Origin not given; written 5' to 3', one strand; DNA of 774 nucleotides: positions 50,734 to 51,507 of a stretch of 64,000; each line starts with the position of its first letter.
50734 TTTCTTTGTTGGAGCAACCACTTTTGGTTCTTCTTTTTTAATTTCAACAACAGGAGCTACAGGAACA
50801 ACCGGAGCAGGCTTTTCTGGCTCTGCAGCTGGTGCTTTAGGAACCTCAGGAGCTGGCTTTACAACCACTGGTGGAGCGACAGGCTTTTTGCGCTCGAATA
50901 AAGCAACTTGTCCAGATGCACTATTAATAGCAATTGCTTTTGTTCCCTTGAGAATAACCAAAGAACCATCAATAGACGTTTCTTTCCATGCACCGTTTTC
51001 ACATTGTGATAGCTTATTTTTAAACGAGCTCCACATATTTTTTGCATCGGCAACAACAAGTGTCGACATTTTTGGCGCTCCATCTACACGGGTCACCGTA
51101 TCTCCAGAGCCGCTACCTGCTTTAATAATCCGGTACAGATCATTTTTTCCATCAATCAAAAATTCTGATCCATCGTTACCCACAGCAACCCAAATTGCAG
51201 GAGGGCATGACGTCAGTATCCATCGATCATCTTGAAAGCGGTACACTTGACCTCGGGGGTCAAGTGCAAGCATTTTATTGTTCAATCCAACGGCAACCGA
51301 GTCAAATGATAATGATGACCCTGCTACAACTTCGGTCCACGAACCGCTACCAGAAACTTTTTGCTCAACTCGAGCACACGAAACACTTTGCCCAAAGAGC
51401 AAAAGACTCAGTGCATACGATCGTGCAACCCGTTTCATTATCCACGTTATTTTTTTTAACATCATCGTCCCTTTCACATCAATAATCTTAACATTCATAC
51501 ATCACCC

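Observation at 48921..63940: Duplicated big-gene/small-gene cassette encoding lectin-like multidomain proteins, a candidate undescribed surface system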

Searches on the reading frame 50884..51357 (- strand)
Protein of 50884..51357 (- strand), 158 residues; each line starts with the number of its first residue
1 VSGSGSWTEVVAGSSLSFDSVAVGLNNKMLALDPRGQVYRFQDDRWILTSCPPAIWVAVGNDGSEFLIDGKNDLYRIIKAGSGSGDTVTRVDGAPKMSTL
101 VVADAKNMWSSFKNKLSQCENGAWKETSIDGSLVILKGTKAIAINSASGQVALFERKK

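Call 20: search_protein_representatives(alignment_id=A1)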
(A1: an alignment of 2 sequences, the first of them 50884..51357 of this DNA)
Query: 2 sequences, 170 profile positions. Proteins with E-value up to 0.001 (for the whole library): 1064; up to 1e-10: 118; up to 1e-30: 2. The best 150 are listed.
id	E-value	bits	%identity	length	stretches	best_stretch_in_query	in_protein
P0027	3.2e-63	228.7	-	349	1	1-153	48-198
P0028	1.5e-59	216.7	-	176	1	1-123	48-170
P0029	2.1e-27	112.1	-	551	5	22-110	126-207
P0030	1.7e-25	105.9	-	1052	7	34-76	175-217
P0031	1.6e-24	102.7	-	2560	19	12-95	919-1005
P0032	4.5e-23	98.0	-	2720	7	19-110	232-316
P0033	1.1e-22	96.8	-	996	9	3-75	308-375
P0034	1.1e-22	96.7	-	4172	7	7-69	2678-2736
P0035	1.0e-21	93.6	-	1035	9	35-94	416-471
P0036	1.1e-21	93.5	-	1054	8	17-145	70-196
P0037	6.1e-21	91.1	-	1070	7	17-125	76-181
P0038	1.6e-20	89.8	-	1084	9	17-77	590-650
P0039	5.5e-20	88.0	-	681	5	6-112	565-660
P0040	8.0e-20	87.5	-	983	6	5-120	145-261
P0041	4.2e-19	85.1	-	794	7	10-128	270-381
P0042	1.2e-18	83.7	-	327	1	5-146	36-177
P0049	3.9e-17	78.7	-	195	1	4-133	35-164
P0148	1.4e-10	57.4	-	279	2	4-115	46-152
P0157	2.5e-10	56.6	-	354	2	5-136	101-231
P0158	2.9e-10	56.3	-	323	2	5-148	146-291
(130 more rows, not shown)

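Call 23: find_encoding_contigs(protein=P0158, flank=8000, max_places=4)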
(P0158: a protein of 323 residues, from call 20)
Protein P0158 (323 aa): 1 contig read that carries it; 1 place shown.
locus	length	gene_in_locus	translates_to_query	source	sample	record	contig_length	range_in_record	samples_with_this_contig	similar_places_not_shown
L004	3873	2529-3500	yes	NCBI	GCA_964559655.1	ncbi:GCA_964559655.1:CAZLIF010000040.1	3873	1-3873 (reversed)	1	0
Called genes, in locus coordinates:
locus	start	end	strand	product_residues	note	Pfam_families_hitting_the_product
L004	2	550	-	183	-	?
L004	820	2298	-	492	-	-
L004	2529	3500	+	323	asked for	PF19193:Tectonin (faint)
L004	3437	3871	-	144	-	?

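Call 24: find_encoding_contigs(protein=P0042, flank=8000, max_places=4)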
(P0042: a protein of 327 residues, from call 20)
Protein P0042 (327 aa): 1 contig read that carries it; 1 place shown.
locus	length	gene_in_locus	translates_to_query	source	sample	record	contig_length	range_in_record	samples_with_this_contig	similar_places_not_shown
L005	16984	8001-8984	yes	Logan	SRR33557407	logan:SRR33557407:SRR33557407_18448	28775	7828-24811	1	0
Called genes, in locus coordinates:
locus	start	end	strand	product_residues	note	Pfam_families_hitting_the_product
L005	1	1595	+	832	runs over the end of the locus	PF12248:Methyltransf_FA, PF19193:Tectonin (weak)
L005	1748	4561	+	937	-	PF19193:Tectonin (weak)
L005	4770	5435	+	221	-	PF11875:DnaJ-like_C11_C (weak)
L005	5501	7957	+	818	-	PF12248:Methyltransf_FA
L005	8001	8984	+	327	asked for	PF19193:Tectonin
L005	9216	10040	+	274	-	-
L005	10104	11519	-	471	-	PF01336:tRNA_anti-codon, PF00152:tRNA-synt_2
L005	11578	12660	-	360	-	PF00481:PP2C (weak)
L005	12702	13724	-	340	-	PF00481:PP2C, PF13672:PP2C_2 (weak), PF00481:PP2C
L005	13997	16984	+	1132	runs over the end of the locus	PF12248:Methyltransf_FA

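Call 25: find_encoding_contigs(protein=P0148, flank=8000, max_places=3)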
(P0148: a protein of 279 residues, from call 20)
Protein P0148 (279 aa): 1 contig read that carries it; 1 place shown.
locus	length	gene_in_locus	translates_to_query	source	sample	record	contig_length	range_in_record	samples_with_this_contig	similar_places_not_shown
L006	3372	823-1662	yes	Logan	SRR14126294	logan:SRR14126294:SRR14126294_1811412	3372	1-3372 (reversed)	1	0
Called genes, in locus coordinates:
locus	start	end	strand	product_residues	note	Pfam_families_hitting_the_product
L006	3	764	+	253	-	?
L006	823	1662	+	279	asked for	PF19193:Tectonin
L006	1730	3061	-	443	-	PF01235:Na_Ala_symp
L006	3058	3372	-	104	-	?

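Call 26: find_encoding_contigs(protein=P0157, flank=8000, max_places=3)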
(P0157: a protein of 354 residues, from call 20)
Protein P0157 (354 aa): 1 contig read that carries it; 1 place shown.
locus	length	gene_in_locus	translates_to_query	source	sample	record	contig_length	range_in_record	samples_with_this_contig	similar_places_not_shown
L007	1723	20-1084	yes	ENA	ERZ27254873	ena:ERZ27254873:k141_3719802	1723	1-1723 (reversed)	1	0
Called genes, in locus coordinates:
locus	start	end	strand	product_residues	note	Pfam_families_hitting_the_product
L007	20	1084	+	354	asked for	PF19193:Tectonin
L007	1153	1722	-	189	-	?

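Call 32: find_related_loci(query=A1, collection=genome_contigs, flank=10000)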
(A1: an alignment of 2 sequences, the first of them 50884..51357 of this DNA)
Query A1 (158 aa) in genome_contigs; peptide patterns used: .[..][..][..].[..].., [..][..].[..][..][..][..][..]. (x = any residue, [..] = any of these).
112 stretches matched a pattern, but none encodes a relative of the query by tblastn (E <= 1e-3).

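Call 70: predict_structure(alignment_id=A6)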
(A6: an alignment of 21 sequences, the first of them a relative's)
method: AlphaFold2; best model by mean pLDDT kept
length: 323 residues; sequences in the alignment: 21
mean_pLDDT: 73.4   pTM: 0.72
mean pLDDT of the five models: 73.4, 72.5, 71.5, 71.0, 70.0
residues with pLDDT >= 90: 126; 70-90: 75; 50-70: 50; < 50: 72
segments of 3 or more residues with pLDDT < 50: 1-36, 70-78, 131-139, 308-323
pLDDT, mean of each block of 10 residues (from residue 1): 35 27 30 45 75 68 67 46 58 84 89 89 60 47 73 92 93 97 83 96 95 97 93 95 95 91 93 69 88 88 67 34 29
secondary structure, 60 per line:
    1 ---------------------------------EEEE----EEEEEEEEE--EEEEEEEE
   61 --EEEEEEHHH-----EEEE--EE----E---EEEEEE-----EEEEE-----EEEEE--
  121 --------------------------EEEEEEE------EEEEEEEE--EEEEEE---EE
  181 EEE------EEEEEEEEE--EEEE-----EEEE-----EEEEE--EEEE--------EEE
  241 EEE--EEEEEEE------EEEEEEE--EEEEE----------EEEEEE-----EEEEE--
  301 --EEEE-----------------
elements in order: E34-37 E42-50 E53-60 E63-68 E77-80 E93-98 E104-108 E114-118 E147-153 E160-167 E170-175 E179-183 E190-198 E201-204 E210-213 E219-223 E226-229 E238-243 E246-252 E259-265 E268-272 E283-288 E294-298 E303-306
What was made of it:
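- The AlphaFold model of P0158 has pLDDT 73 and pTM 0.72, with 24 strands (call 70). The P0158 model is weakest in the two N-terminal blades and in the first strand, where pLDDT is 45-75 (call 70).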

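Call 72: fold_search(model_id=the predicted structure, library=pdb)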
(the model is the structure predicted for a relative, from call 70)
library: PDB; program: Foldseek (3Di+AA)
matches with E <= 10: 1305; with E <= 0.001: 836
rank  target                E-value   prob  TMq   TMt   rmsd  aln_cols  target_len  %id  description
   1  5fsb_B                1.3e-14  1.00  0.58  0.82   3.2       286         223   22  Structure of tectonin 2 from laccaria bicolor in complex with 2-o-methyl-methyl-seleno-beta-l-fucopyranoside (released 2017-03-29)
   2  5fsc_B                7.6e-14  1.00  0.57  0.81   3.1       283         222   22  Structure of tectonin 2 from Laccaria bicolor in complex with allyl- alpha_4-methyl-mannoside (released 2017-03-29)
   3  5fsb_A                7.6e-14  1.00  0.57  0.80   3.4       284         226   22  Structure of tectonin 2 from laccaria bicolor in complex with 2-o-methyl-methyl-seleno-beta-l-fucopyranoside (released 2017-03-29)
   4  4ruq_A                2.8e-09  1.00  0.38  0.50   8.8       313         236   11  Carp Fishelectin, apo form (released 2015-04-08)
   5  4ruq_B                3.5e-09  1.00  0.52  0.69   4.1       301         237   12  Carp Fishelectin, apo form (released 2015-04-08)
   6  4rus_B                3.7e-09  1.00  0.38  0.50   8.8       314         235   11  Carp Fishelectin, holo form (released 2015-04-08)
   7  6f0t_A                1.1e-08  1.00  0.57  0.71   4.9       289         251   14  Crystal structure of Pizza6-SFW (released 2018-03-21)
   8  4aez_G                1.2e-08  1.00  0.52  0.53  15.7       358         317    9  Crystal Structure of Mitotic Checkpoint Complex (released 2012-03-21)
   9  6rek                  1.5e-08  1.00  0.54  0.67   6.6       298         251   14  Crystal structure of Pizza6-SH with Cu2+ (released 2019-07-31)
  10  6qsh                  1.5e-08  1.00  0.55  0.69   5.0       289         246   13  Crystal structure of the hybrid bioinorganic complex of Pizza6S linked by the 1:2 Ce-substituted Keggin (released 2020-03-18)
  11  8fky_BC               1.8e-08  1.00  0.47  0.45   6.9       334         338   11  Human nucleolar pre-60S ribosomal subunit (State F) (released 2023-07-12)
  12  2z2n                  2.2e-08  1.00  0.48  0.51   8.4       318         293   10  Crystal Structure of selenomethionine substituted virginiamycin B lyase from Staphylococcus aureus (released 2007-06-19)
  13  6qsd                  3.0e-08  1.00  0.56  0.70   5.5       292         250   13  Crystal structure of Pizza6S (released 2020-03-18)
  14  6ren_B                3.4e-08  1.00  0.53  0.66   6.2       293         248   14  Crystal structure of 3fPizza6-SH with Zn2+ (released 2019-07-31)
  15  7ov7_B                4.0e-08  1.00  0.56  0.69   4.6       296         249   12  The hybrid cage formed between Pizza6-S and Cu(II)-substituted trilacunary Keggin (released 2022-04-27)
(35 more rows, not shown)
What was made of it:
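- On Tectonin (PF19193): The P0158 model matches 5FSB at TM 0.82 (calls 70, 72).
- Closest known: Tectonin-family six-bladed propeller lectins. Same: The single-chain relative models as the same fold, TM 0.82 (call 72).
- Its best PDB match is Laccaria tectonin 2 (5FSB): E 1.3e-14, target TM 0.82, 286 columns (call 72).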

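Call 83: find_encoding_contigs(protein=P0042, flank=10000, max_places=1)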
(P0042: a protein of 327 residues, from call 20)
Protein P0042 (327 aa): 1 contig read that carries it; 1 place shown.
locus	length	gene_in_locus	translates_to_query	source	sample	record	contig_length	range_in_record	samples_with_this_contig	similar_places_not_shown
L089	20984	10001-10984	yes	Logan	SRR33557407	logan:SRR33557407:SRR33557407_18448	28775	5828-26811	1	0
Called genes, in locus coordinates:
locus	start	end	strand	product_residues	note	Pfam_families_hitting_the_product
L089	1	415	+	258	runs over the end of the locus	-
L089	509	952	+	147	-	-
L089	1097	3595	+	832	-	PF12248:Methyltransf_FA, PF19193:Tectonin (weak)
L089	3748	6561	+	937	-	PF19193:Tectonin (weak)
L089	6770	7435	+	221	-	PF11875:DnaJ-like_C11_C (weak)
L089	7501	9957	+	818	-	PF12248:Methyltransf_FA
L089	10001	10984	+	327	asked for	PF19193:Tectonin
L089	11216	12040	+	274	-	-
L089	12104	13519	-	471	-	PF01336:tRNA_anti-codon, PF00152:tRNA-synt_2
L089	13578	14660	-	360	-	PF00481:PP2C (weak)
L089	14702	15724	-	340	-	PF00481:PP2C, PF13672:PP2C_2 (weak), PF00481:PP2C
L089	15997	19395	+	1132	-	PF12248:Methyltransf_FA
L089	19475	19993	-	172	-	-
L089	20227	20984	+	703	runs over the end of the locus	PF12248:Methyltransf_FA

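Call 92: find_encoding_contigs(protein=P0049, flank=10000, max_places=3)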
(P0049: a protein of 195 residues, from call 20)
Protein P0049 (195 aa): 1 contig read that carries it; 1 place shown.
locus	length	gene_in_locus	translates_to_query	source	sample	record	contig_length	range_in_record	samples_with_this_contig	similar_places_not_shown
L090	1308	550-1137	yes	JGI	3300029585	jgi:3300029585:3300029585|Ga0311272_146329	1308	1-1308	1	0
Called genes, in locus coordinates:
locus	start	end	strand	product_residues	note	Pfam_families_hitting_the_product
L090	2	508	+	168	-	?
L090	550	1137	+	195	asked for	PF19193:Tectonin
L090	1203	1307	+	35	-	?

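Call 93: find_encoding_contigs(protein=P0027, flank=10000, max_places=3)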
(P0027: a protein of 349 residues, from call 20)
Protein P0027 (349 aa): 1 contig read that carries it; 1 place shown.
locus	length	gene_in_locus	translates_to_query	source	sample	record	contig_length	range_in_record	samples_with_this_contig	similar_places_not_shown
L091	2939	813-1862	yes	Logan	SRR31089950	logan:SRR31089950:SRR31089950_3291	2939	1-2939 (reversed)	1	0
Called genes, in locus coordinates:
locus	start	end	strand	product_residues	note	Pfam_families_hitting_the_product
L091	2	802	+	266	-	?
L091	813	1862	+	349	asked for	-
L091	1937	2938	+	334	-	?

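Call 99: search_protein_families(library=pfam, proteins=[P0158, L089:1097-3595:+, L089:3748-6561:+, L089:7501-9957:+, L089:15997-19395:+], max_evalue=0.01)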
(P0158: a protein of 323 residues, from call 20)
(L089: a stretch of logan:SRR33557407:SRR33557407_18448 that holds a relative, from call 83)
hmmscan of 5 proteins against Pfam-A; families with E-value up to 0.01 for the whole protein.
P0158 (323 aa): 2 families
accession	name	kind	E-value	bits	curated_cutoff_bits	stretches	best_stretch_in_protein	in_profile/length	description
PF19193.6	Tectonin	-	4.9e-10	39.7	30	1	201-273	4-67/216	Tectonin domain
PF14517.12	Tachylectin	-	0.0019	18.4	29.8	0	237-306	36-106/230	Tachylectin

L089:1097-3595:+ (832 aa): 2 families
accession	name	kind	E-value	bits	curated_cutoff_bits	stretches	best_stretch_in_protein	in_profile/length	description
PF12248.16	Methyltransf_FA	-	6.4e-18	65.3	24.2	1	359-500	9-136/140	Farnesoic acid 0-methyl transferase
PF19193.6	Tectonin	-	8.7e-10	38.8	30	2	517-691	27-199/216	Tectonin domain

L089:3748-6561:+ (937 aa): 1 family
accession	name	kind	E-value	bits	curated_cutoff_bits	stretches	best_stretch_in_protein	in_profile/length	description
PF19193.6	Tectonin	-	1.8e-05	24.8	30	1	641-738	2-95/216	Tectonin domain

L089:7501-9957:+ (818 aa): 2 families
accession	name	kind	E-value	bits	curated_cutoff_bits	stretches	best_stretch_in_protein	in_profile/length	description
PF12248.16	Methyltransf_FA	-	9.9e-12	45.2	24.2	1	490-632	7-135/140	Farnesoic acid 0-methyl transferase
PF11875.14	DnaJ-like_C11_C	-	0.0081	16.4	27.1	1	155-233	41-127/132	DnaJ-like protein C11, C-terminal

L089:15997-19395:+ (1132 aa): 2 families
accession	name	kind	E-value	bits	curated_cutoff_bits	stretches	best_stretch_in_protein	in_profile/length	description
PF12248.16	Methyltransf_FA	-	3e-09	37.2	24.2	1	828-930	24-126/140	Farnesoic acid 0-methyl transferase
PF05531.17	NPV_P10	-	0.0048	17.8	29.8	0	311-369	4-67/75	Nucleopolyhedrovirus P10 protein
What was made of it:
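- On Tectonin (PF19193): P0158 scores 39.7 and the L089 832-aa protein 38.8 (call 99).
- The Pfam Tectonin match in the 832-aa protein runs across the junction, residues 517-691 (call 99).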
